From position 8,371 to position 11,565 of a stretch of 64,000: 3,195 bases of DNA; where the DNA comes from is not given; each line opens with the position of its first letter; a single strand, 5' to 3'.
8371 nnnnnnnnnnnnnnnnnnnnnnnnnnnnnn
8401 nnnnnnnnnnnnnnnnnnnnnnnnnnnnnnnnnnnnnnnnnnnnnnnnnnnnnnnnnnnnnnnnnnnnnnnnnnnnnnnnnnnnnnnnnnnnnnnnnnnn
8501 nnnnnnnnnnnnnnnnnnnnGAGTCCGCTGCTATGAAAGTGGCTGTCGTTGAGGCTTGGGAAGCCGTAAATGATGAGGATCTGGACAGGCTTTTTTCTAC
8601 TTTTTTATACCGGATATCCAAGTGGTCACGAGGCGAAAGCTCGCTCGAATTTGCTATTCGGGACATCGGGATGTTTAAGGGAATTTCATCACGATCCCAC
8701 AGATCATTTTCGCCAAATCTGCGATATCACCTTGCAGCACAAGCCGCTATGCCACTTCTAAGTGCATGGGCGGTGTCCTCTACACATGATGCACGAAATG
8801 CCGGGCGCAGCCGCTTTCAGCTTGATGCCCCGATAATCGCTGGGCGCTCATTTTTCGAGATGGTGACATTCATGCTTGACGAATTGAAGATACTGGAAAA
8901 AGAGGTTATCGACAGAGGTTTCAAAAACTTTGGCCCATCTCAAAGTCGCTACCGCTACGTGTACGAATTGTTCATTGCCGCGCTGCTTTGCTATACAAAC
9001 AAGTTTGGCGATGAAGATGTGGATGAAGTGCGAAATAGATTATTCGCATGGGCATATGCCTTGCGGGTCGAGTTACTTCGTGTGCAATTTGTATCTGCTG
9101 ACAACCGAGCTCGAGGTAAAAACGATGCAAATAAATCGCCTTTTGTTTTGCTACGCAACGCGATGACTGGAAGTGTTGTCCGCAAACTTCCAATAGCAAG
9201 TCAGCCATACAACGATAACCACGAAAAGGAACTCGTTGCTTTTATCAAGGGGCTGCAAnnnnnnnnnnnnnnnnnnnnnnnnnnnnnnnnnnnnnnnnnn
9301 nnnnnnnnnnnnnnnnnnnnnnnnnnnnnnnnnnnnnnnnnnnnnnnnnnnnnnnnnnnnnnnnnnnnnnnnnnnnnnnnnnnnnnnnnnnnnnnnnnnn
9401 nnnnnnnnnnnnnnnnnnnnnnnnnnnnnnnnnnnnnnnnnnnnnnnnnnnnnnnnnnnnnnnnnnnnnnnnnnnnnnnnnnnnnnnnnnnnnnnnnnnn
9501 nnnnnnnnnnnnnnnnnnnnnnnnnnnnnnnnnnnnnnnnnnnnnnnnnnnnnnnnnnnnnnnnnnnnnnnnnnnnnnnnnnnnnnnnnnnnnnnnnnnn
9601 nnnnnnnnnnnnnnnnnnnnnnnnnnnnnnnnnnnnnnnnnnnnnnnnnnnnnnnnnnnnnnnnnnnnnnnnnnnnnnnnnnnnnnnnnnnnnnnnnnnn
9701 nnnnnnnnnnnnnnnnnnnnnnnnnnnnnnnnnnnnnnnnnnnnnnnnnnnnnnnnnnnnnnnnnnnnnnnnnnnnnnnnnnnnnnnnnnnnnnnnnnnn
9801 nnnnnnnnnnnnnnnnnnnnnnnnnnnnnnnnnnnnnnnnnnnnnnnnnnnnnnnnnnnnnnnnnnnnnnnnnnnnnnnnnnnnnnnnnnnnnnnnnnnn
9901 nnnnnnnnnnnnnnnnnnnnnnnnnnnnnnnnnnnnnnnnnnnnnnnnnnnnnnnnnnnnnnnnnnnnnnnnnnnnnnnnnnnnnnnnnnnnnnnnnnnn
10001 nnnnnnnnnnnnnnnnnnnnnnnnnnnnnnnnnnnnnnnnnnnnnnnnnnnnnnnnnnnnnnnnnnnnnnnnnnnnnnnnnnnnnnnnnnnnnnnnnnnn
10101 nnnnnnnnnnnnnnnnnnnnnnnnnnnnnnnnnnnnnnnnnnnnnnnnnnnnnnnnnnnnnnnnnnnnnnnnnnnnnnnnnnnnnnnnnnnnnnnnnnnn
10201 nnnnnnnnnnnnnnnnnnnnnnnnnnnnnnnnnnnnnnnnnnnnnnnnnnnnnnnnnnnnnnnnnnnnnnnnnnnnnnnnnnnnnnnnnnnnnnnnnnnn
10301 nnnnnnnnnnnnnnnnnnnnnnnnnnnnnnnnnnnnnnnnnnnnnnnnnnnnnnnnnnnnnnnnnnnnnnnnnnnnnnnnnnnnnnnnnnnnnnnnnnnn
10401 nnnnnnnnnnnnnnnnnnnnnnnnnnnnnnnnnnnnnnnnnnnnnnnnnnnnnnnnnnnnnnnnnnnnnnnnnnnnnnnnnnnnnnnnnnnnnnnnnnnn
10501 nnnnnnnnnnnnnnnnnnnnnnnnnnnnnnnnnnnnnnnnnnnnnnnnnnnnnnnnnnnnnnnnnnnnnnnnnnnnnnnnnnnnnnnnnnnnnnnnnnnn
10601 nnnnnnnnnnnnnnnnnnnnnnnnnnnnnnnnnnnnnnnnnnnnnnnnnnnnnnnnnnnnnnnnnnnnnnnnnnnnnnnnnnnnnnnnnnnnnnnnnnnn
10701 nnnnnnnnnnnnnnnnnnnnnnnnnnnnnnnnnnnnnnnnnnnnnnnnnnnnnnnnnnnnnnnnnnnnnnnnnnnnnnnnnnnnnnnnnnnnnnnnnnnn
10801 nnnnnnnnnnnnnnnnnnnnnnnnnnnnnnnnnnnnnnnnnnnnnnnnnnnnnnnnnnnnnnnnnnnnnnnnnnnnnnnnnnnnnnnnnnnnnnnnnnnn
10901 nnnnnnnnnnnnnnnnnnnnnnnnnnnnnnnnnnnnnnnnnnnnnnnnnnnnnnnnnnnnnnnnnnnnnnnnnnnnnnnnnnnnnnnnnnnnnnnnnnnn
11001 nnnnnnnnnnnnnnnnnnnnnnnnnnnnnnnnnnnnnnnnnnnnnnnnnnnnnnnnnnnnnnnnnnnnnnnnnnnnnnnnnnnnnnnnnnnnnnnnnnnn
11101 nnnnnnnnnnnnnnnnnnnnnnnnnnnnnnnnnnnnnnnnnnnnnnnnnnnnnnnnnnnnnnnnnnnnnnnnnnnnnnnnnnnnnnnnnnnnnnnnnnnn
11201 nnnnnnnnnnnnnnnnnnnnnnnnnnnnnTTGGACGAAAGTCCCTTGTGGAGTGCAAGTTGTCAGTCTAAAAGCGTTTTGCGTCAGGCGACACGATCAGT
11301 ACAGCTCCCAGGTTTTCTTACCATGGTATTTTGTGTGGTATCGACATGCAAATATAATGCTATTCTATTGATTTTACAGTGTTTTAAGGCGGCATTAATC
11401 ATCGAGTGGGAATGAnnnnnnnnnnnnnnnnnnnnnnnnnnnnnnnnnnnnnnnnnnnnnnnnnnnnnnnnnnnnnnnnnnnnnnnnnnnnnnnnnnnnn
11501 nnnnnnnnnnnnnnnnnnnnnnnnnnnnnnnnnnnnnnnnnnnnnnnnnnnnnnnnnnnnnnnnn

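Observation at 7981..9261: Upstream DUF262-only paralogue translationally coupled to the GmrSD-like gene: possible undescribed two-component arrangement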

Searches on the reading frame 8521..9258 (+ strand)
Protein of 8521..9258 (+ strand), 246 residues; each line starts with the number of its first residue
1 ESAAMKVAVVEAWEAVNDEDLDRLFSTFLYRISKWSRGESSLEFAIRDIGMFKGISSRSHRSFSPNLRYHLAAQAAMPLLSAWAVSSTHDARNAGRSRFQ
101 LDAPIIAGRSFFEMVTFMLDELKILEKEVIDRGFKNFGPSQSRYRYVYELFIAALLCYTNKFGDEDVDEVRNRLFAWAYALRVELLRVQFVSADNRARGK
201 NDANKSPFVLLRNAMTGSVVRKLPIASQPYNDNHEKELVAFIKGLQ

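Call 38: search_protein_representatives(protein=window:8521-9258:+)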
Query: 246 residues. Proteins with E-value up to 0.001 (for the whole library): 443; up to 1e-10: 242; up to 1e-30: 36. The best 150 are listed.
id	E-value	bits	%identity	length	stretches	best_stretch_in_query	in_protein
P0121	8.1e-102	355.9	97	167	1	80-246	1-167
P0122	7.3e-85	300.5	63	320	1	1-243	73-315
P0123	3.9e-71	255.6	58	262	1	2-243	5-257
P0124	3.1e-66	239.5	55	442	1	1-244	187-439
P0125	1.9e-65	236.9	55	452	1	1-245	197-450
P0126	4.0e-61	222.8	59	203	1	51-243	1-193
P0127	8.0e-61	221.8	52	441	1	1-244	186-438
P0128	4.3e-54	199.8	48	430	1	1-238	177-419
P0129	3.6e-53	196.8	48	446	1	1-244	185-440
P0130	8.0e-53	195.6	51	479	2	1-131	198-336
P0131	9.0e-51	188.9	50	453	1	1-245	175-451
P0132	1.0e-50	188.7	47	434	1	3-244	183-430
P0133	1.4e-49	185.1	46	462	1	2-243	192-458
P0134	1.2e-47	178.7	46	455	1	5-239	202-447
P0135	8.4e-47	175.9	46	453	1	1-242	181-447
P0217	7.4e-17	78.0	28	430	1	5-242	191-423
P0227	2.0e-16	76.6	36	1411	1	9-199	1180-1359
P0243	1.6e-15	73.6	28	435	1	7-216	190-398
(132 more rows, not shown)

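Call 44: find_encoding_contigs(protein=P0217, flank=5000, max_places=2)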
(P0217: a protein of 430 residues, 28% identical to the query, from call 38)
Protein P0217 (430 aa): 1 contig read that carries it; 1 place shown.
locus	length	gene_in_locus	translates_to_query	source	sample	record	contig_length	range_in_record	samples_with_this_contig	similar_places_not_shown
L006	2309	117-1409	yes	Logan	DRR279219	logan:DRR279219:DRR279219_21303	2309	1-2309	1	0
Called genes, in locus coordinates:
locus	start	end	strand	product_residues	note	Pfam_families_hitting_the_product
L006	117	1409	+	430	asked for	PF03235:GmrSD_N, PF25202:DUF7834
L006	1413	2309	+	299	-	?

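Call 45: find_encoding_contigs(protein=P0243, flank=5000, max_places=2)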
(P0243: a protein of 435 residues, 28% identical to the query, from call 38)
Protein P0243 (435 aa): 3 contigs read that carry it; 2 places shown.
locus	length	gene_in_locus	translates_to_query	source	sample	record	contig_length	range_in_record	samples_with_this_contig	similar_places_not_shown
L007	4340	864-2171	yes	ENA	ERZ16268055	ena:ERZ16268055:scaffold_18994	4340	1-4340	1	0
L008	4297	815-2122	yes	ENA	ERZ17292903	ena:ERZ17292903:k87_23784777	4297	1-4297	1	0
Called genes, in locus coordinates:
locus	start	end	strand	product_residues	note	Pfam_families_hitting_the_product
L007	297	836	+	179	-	-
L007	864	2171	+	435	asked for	PF03235:GmrSD_N, PF25202:DUF7834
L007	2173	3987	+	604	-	PF03235:GmrSD_N, PF07510:GmrSD_C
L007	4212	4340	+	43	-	?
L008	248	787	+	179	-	-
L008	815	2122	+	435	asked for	PF03235:GmrSD_N, PF25202:DUF7834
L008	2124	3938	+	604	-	PF03235:GmrSD_N, PF07510:GmrSD_C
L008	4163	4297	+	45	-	?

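Call 46: find_encoding_contigs(protein=P0227, flank=5000, max_places=2)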
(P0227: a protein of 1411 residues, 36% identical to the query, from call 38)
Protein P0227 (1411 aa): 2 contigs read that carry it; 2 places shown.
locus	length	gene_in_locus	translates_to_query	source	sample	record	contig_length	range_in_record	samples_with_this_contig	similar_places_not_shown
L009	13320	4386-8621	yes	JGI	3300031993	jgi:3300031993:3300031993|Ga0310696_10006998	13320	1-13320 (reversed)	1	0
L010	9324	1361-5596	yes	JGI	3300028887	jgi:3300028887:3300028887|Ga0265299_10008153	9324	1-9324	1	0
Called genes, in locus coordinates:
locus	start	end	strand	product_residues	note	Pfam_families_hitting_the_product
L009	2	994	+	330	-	?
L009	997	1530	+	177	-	-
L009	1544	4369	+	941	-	PF04465:DUF499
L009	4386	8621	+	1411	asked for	PF25794:SACS, PF03235:GmrSD_N, PF25202:DUF7834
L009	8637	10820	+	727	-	PF03235:GmrSD_N, PF07510:GmrSD_C (weak)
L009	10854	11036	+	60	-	-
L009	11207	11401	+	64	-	-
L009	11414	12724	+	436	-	-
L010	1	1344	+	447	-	?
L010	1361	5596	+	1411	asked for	PF25794:SACS, PF03235:GmrSD_N, PF25202:DUF7834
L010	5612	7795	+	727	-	PF03235:GmrSD_N, PF07510:GmrSD_C (weak)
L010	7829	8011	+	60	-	-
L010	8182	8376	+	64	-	-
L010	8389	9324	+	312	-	?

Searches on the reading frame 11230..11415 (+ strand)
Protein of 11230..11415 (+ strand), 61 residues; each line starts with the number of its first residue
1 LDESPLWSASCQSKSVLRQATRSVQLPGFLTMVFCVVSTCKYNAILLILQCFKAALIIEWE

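Call 92: search_protein_families(proteins=[window:11230-11415:+], library=ncbifam, max_evalue=0.1)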
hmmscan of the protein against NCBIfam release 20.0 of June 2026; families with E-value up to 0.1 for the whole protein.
window:11230-11415:+ (61 aa): 0 families
